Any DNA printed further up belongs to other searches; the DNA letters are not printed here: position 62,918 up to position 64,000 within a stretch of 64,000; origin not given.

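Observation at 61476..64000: Oleate hydratase co-transcribed with an OleA head-to-head condensing enzyme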

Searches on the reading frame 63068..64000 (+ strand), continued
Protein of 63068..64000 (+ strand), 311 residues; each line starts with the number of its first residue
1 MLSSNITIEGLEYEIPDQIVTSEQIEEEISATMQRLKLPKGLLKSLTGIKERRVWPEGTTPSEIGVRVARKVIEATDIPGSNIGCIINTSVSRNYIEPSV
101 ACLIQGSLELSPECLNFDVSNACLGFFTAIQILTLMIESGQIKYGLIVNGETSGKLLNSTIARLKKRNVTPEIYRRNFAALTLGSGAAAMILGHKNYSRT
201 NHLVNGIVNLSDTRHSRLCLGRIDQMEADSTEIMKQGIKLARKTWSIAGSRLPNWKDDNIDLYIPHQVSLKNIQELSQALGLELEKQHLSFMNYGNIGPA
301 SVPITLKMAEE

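Call 24: find_encoding_contigs(protein=P0011, flank=10000, max_places=2)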
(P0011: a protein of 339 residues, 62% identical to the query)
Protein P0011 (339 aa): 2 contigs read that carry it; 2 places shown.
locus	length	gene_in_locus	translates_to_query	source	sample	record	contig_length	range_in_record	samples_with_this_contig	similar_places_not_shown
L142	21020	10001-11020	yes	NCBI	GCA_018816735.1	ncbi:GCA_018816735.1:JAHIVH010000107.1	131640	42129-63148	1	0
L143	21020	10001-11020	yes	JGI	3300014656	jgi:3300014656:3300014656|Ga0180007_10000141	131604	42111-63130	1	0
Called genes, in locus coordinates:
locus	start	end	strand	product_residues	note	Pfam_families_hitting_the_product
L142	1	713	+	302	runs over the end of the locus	PF25917:BSH_RND (weak), PF25973:BSH_CzcB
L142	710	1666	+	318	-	PF00005:ABC_tran, PF13304:AAA_21 (weak)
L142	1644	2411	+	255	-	PF00005:ABC_tran, PF13304:AAA_21 (faint)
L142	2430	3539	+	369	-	PF12679:ABC2_membrane_2, PF12730:ABC2_membrane_4 (faint), PF12698:ABC2_membrane_3, PF01061:ABC2_membrane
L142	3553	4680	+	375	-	PF12679:ABC2_membrane_2, PF12698:ABC2_membrane_3, PF01061:ABC2_membrane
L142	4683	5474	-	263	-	PF12833:HTH_18, PF00165:HTH_AraC (weak)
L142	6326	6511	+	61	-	-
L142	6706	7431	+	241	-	PF00149:Metallophos, PF12850:Metallophos_2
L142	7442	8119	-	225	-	PF01476:LysM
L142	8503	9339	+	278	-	PF03781:FGE-sulfatase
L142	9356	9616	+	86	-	-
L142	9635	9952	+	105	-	-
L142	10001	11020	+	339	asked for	PF08545:ACP_syn_III (weak), PF08541:ACP_syn_III_C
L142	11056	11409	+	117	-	-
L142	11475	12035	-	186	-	PF00588:SpoU_methylase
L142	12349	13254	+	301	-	PF12127:FloA, PF02403:Seryl_tRNA_N (weak)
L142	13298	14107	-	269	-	PF02146:SIR2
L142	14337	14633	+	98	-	-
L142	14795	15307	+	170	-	-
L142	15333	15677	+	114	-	-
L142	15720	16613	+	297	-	PF03851:UvdE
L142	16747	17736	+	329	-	PF04055:Radical_SAM, PF06968:BATS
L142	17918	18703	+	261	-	PF00378:ECH_1, PF16113:ECH_2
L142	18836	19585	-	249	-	PF13189:Cytidylate_kin2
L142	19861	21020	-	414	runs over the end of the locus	PF00108:Thiolase_N, PF00109:ketoacyl-synt (faint), PF08545:ACP_syn_III (faint), PF22691:Thiolase_C_1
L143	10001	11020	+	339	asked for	PF08545:ACP_syn_III (weak), PF08541:ACP_syn_III_C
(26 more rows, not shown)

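Call 28: search_protein_families(library=pfam, proteins=[L005:11026-11901:+, L005:11882-13528:+, L005:13528-14499:+, L005:8620-9996:+, L068:11271-12041:+, L068:12182-13138:+, L140:11208-11561:+, L142:11056-11406:+, L142:9635-9949:+, L142:9356-9613:+], max_evalue=0.01)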
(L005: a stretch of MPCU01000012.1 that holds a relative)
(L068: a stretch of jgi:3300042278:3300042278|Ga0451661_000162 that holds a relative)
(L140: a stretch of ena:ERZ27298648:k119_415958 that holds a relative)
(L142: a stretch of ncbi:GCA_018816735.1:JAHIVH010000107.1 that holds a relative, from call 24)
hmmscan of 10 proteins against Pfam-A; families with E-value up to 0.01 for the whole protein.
L005:11026-11901:+ (292 aa): 4 families
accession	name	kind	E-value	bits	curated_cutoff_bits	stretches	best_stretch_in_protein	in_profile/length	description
PF00561.26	Abhydrolase_1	-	8.8e-31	107.9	25.8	2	35-133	2-102/245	alpha/beta hydrolase fold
PF12697.13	Abhydrolase_6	-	3.3e-13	51.3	26.3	1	36-273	1-210/217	Alpha/beta hydrolase family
PF12146.15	Hydrolase_4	-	1.8e-06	27.8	27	1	36-272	7-237/239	Serine aminopeptidase, S33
PF10230.15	LIDHydrolase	-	0.00023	21.4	27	1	36-125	5-110/262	Lipid-droplet associated hydrolase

L005:11882-13528:+ (549 aa): 1 family
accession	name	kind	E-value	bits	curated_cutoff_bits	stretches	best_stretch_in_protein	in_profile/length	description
PF00501.34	AMP-binding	-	1.1e-54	186.2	29.9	1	8-397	2-384/384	AMP-binding enzyme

L005:13528-14499:+ (324 aa): 10 families
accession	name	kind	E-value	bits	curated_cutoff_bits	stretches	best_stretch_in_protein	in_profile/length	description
PF01073.25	3Beta_HSD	-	1.3e-53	182.3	22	1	4-252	1-272/280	3-beta hydroxysteroid dehydrogenase/isomerase family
PF01370.27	Epimerase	-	3.3e-38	131.9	20.9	1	3-216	1-228/240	NAD dependent epimerase/dehydratase family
PF04321.23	RmlD_sub_bind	-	3.5e-17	62.8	27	1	1-250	1-233/287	RmlD substrate binding domain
PF16363.11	GDP_Man_Dehyd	-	9.4e-17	61.9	27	1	4-236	1-254/332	GDP-mannose 4,6 dehydratase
PF13460.12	NAD_binding_10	-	8.7e-16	58.8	27.2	1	7-170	1-150/184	NAD(P)H-binding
PF07993.18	NAD_binding_4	-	3.5e-15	56.3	20.1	1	58-175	84-223/258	Male sterility protein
PF05368.20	NmrA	-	1.2e-11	45.2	27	1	2-111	4-108/298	NmrA-like family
PF02719.21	Polysacc_synt_2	-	5.1e-08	32.9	20.2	1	3-113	1-131/293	Polysaccharide biosynthesis protein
PF08659.16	KR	-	0.00014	22.3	22.6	1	3-116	3-142/180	KR domain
PF00106.31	adh_short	-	0.00044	20.2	26.6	1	3-65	3-73/195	short chain dehydrogenase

L005:8620-9996:+ (459 aa): 13 families
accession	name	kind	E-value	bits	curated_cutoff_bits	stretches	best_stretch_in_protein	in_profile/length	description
PF01593.30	Amino_oxidase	-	2.6e-15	57.1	19.8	1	14-266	1-260/443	Flavin containing amine oxidoreductase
PF13450.12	NAD_binding_8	-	3.6e-11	43.6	21.9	1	9-63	1-55/68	NAD(P)-binding Rossmann-like domain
PF00890.30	FAD_binding_2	-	3.7e-11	43.3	20.4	1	6-44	1-38/414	FAD binding domain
PF01266.30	DAO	-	1.3e-10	41.8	27.9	1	6-40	1-35/353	FAD dependent oxidoreductase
PF03486.20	HI0933_like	-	2.9e-10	40.4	50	2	6-37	2-33/244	HI0933-like protein Rossmann domain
PF07992.20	Pyr_redox_2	-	4.1e-09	36.7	26.1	1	5-41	1-39/291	Pyridine nucleotide-disulphide oxidoreductase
PF01134.28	GIDA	-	2.1e-07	30.8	22.1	1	6-36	1-31/391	Glucose inhibited division protein A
PF12831.13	FAD_oxidored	-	7.1e-06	26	27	1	6-44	1-39/416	FAD dependent oxidoreductase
PF01494.25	FAD_binding_3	-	3.5e-05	23.7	22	1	5-36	2-33/349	FAD binding domain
PF13738.12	Pyr_redox_3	-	3.5e-05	23.6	30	1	8-49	1-43/305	Pyridine nucleotide-disulphide oxidoreductase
PF01946.23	Thi4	-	5.2e-05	23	26.2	1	5-41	18-55/235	Thi4 family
PF00070.33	Pyr_redox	-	0.00015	22.7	22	0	7-35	2-30/82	Pyridine nucleotide-disulphide oxidoreductase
PF05834.18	Lycopene_cycl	-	0.002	17.7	23.4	0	6-34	1-31/380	Lycopene cyclase protein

L068:11271-12041:+ (257 aa): 2 families
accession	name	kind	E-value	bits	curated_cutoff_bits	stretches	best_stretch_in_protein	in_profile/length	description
PF01909.29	NTP_transf_2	-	2.2e-06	28.4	21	1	20-66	5-56/93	Nucleotidyltransferase domain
PF18765.7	Polbeta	-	3.2e-05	24.5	26.9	1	25-58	12-45/93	Polymerase beta, Nucleotidyltransferase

L068:12182-13138:+ (319 aa): 0 families

L140:11208-11561:+ (118 aa): 0 families

L142:11056-11406:+ (117 aa): 1 family
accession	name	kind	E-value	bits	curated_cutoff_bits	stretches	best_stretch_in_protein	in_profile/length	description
PF13564.11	DoxX_2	-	0.00016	22.2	26.3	1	23-110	10-102/103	DoxX-like family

L142:9635-9949:+ (105 aa): 0 families

L142:9356-9613:+ (86 aa): 0 families

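Call 31: find_encoding_contigs(protein=P0016, flank=10000, max_places=1)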
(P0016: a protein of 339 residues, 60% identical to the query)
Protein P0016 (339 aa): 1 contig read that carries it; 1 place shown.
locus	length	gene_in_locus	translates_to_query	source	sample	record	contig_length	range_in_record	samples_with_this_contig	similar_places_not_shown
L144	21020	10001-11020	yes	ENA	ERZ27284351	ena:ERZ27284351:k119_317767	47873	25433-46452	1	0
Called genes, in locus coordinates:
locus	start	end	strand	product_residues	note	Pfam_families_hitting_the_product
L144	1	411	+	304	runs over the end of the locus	PF25917:BSH_RND (weak), PF25973:BSH_CzcB, PF25954:Beta-barrel_RND_2 (faint), PF26002:Beta-barrel_AprE (faint)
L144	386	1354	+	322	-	PF00005:ABC_tran, PF13304:AAA_21 (weak)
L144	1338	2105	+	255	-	PF00005:ABC_tran, PF13304:AAA_21 (weak)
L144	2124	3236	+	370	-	PF12679:ABC2_membrane_2, PF12698:ABC2_membrane_3, PF01061:ABC2_membrane, PF12730:ABC2_membrane_4 (weak)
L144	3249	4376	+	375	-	PF12679:ABC2_membrane_2, PF12698:ABC2_membrane_3, PF01061:ABC2_membrane, PF12730:ABC2_membrane_4 (weak)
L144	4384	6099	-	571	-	PF12833:HTH_18, PF00165:HTH_AraC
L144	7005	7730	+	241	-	PF00149:Metallophos, PF12850:Metallophos_2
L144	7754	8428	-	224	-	PF01476:LysM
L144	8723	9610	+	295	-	PF03781:FGE-sulfatase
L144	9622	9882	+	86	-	-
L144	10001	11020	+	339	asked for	PF08545:ACP_syn_III (weak), PF08541:ACP_syn_III_C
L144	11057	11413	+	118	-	PF13564:DoxX_2 (faint)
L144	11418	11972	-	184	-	PF00588:SpoU_methylase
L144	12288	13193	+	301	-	PF12127:FloA, PF02403:Seryl_tRNA_N (faint)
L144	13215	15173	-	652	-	PF00128:Alpha-amylase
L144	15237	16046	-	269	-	PF02146:SIR2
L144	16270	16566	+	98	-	-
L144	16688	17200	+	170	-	-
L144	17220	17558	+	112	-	-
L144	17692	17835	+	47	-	-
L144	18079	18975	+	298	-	PF03851:UvdE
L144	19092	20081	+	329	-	PF04055:Radical_SAM, PF06968:BATS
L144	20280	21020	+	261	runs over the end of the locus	PF00378:ECH_1, PF16113:ECH_2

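Call 32: find_encoding_contigs(protein=P0023, flank=10000, max_places=1)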
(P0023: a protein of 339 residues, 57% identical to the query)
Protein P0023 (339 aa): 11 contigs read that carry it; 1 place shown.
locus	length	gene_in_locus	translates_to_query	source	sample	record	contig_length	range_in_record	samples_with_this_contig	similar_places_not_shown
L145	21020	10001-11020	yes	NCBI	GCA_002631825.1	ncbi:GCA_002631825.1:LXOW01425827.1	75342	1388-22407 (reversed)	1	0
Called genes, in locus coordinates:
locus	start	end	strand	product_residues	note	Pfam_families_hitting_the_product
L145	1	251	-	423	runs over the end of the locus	-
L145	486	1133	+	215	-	PF00440:TetR_N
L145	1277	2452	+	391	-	PF25919:BSH_CusB (faint), PF25917:BSH_RND, PF25973:BSH_CzcB (weak), PF25989:YknX_C (weak)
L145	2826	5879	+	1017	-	PF00873:ACR_tran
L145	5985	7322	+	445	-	-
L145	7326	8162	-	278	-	-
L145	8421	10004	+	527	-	PF06100:MCRA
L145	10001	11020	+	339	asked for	PF08545:ACP_syn_III (weak), PF08541:ACP_syn_III_C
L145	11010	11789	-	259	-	-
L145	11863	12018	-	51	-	PF00301:Rubredoxin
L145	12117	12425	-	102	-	-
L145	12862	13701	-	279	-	-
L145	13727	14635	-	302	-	PF04231:Endonuclease_1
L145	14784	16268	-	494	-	PF13646:HEAT_2 (faint), PF02985:HEAT (faint)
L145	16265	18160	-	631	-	PF00515:TPR_1 (faint), PF07719:TPR_2 (faint), PF12895:ANAPC3 (faint), PF13174:TPR_6 (faint), PF13414:TPR_11, PF14559:TPR_19 (weak), PF13414:TPR_11 (weak), PF14559:TPR_19 (weak), +17 more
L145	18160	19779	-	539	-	PF03796:DnaB_C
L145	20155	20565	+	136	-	-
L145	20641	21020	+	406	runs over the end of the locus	PF05525:Branch_AA_trans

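Call 33: find_encoding_contigs(protein=P0027, flank=10000, max_places=1)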
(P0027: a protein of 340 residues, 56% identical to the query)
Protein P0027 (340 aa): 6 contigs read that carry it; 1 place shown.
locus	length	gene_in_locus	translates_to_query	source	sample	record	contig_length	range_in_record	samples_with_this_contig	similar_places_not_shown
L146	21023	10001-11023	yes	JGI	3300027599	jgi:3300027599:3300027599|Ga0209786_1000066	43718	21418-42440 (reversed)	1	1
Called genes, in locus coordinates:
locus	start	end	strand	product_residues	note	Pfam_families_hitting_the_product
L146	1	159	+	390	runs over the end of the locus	PF00817:IMS, PF11799:IMS_C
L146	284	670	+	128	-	PF13366:PDDEXK_3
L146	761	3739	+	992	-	PF02811:PHP, PF07733:DNA_pol3_alpha, PF17657:DNA_pol3_finger, PF14579:HHH_6, PF01336:tRNA_anti-codon (weak)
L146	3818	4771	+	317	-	PF13487:HD_5, PF01966:HD (weak)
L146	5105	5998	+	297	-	-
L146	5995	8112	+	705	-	PF00912:Transgly, PF00905:Transpeptidase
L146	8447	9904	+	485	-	PF05036:SPOR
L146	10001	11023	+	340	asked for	PF08545:ACP_syn_III (weak), PF08541:ACP_syn_III_C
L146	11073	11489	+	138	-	-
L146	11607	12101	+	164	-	PF02915:Rubrerythrin (weak)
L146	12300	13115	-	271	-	-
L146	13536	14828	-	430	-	PF13579:Glyco_trans_4_4, PF13439:Glyco_transf_4, PF00534:Glycos_transf_1, PF13692:Glyco_trans_1_4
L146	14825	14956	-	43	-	-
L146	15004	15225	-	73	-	-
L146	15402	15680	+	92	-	-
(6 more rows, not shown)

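Call 42: find_encoding_contigs(protein=P0085, flank=10000, max_places=1)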
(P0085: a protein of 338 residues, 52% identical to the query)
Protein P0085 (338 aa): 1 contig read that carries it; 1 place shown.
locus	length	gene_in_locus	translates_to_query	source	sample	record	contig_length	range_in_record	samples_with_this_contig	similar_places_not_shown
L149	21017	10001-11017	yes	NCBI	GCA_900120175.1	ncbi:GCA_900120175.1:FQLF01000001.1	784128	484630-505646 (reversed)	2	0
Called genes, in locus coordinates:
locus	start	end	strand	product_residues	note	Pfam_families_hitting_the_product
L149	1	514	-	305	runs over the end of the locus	PF11168:DUF2955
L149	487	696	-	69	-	-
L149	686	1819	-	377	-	PF25917:BSH_RND, PF25885:HH_EMRA, PF25954:Beta-barrel_RND_2 (faint), PF25963:Beta-barrel_AAEA (weak)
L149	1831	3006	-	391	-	PF02321:OEP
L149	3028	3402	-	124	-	-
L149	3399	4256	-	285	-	PF01594:AI-2E_transport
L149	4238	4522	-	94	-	-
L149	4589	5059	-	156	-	-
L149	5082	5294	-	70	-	-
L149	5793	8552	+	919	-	PF07696:7TMR-DISMED2, PF07695:7TMR-DISM_7TM, PF00512:HisKA, PF02518:HATPase_c, PF00072:Response_reg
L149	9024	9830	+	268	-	PF00106:adh_short, PF01370:Epimerase (weak), PF08659:KR, PF13561:adh_short_C2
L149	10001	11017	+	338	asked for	PF08545:ACP_syn_III (weak), PF08541:ACP_syn_III_C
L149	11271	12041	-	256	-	PF09851:SHOCT (weak)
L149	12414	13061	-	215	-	-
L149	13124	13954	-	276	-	-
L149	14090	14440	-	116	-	-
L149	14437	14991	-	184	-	PF12146:Hydrolase_4, PF00561:Abhydrolase_1, PF12697:Abhydrolase_6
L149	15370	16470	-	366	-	PF12450:vWF_A, PF00092:VWA, PF13519:VWA_2, PF13768:VWA_3, PF12034:YfbK_C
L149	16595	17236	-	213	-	-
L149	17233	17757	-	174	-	PF04542:Sigma70_r2, PF04545:Sigma70_r4 (faint), PF08281:Sigma70_r4_2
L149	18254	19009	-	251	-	-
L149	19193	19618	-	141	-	PF07589:PEP_exosort_dom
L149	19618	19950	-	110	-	-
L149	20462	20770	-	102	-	-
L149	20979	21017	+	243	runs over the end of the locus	PF13489:Methyltransf_23, PF01209:Ubie_methyltran, PF05175:MTS, PF01728:FtsJ, PF13847:Methyltransf_31, PF08241:Methyltransf_11, PF08242:Methyltransf_12, PF13649:Methyltransf_25, +1 more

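Call 64: search_dna_similar(query=P0001, collection=plasmids, mode=protein, max_evalue=1e-30, max_rows=15)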
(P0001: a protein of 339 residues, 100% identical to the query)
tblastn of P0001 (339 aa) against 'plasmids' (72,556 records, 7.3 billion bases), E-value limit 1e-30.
Records with a match: 1; places in all: 1; records where one place covers at least 80% of the query: 1.
Best place of each record, by identity: <60% 1.
By first word of the organism name: Kitasatospora 1.
By predicted mobility (MOB-suite, as given by PLSDB): non-mobilizable 1.
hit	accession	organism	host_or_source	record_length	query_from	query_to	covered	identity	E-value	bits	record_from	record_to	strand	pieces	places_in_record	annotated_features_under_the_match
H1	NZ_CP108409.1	Kitasatospora sp. NBC_01300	-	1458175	1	339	100%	27.3%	8e-31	130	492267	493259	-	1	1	record has no annotation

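Call 75: predict_structure(alignment_id=A2)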
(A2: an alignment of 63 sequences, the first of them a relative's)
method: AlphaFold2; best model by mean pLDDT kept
length: 339 residues; sequences in the alignment: 63
mean_pLDDT: 95.2   pTM: 0.93
mean pLDDT of the five models: 95.2, 94.8, 94.7, 93.4, 92.4
residues with pLDDT >= 90: 314; 70-90: 25; 50-70: 0; < 50: 0
segments of 3 or more residues with pLDDT < 50: none
pLDDT, mean of each block of 10 residues (from residue 1): 89 98 98 97 96 94 97 97 97 85 97 96 94 97 98 95 97 96 97 96 96 92 90 95 97 95 95 94 95 95 98 97 93 97
secondary structure, 60 per line:
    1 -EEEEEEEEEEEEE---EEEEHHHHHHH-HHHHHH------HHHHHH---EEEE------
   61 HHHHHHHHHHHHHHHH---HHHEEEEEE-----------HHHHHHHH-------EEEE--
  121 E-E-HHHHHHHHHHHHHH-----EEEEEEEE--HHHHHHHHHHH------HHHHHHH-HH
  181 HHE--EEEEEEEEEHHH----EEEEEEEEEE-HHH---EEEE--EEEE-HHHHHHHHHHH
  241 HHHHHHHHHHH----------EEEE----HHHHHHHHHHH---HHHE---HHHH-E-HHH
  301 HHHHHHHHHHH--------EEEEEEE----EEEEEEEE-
elements in order: E2-14 E18-21 H22-28 H30-35 H42-47 E51-54 H61-76 E83-88 H100-107 E115-118 H125-138 E144-151 H154-164 H171-177 H179-182 E186-194 E202-211 E219-222 E225-228 H230-251 E262-265 H270-280 H291-294 H298-311 E320-326 E331-338

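Call 77: fold_search(model_id=the predicted structure, library=pdb)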
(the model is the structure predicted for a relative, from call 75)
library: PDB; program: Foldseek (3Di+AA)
matches with E <= 10: 1415; with E <= 0.001: 1051
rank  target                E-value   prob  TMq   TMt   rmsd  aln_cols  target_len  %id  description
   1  4ktm_B                1.9e-46  1.00  0.97  0.98   1.3       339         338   40  Crystal Structure of C143S Xanthomonas campestris OleA (released 2014-07-23)
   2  4kti_B                7.3e-46  1.00  0.98  0.98   1.2       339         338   40  Crystal Structure of C143A Xathomonas campestris OleA (released 2014-07-23)
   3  5vxd_B                7.3e-46  1.00  0.97  0.97   1.3       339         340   40  Crystal structure of Xanthomonas campestris OleA E117A (released 2017-10-25)
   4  5vxd_A                7.8e-46  1.00  0.97  0.96   1.2       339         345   40  Crystal structure of Xanthomonas campestris OleA E117A (released 2017-10-25)
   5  6b2s_A                1.3e-45  1.00  0.97  0.96   1.2       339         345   40  Crystal structure of Xanthomonas campestris OleA H285N (released 2018-02-28)
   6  4kti_A                1.4e-45  1.00  0.97  0.96   1.2       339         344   40  Crystal Structure of C143A Xathomonas campestris OleA (released 2014-07-23)
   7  4ktm_A                1.8e-45  1.00  0.97  0.97   1.2       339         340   40  Crystal Structure of C143S Xanthomonas campestris OleA (released 2014-07-23)
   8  6b2t_A                2.1e-45  1.00  0.98  0.96   1.1       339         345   40  Crystal structure of Xanthomonas campestris OleA H285D (released 2018-02-28)
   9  3row_A                2.2e-45  1.00  0.97  0.96   1.2       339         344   40  Crystal Structure of Xanthomonas campestri OleA (released 2012-05-09)
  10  5vxh_A                2.5e-45  1.00  0.97  0.96   1.2       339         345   40  Crystal structure of Xanthomonas campestris OleA E117D (released 2017-10-25)
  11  6b2r_A                2.9e-45  1.00  0.97  0.96   1.2       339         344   40  Crystal structure of Xanthomonas campestris OleA H285A (released 2018-02-28)
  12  5vxf_A                3.3e-45  1.00  0.97  0.95   1.3       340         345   39  Crystal structure of Xanthomonas campestris OleA E117Q (released 2017-10-25)
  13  6b2r_B                3.7e-45  1.00  0.97  0.97   1.3       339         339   40  Crystal structure of Xanthomonas campestris OleA H285A (released 2018-02-28)
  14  4ku3_B                5.1e-45  1.00  0.97  0.97   1.3       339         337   39  Crystal Structure of C143S Xanthomonas Campestris OleA bound with myristic acid and myrisotoyl-CoA (released 2014-07-23)
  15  4ku3_A                5.9e-45  1.00  0.98  0.98   1.1       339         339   40  Crystal Structure of C143S Xanthomonas Campestris OleA bound with myristic acid and myrisotoyl-CoA (released 2014-07-23)
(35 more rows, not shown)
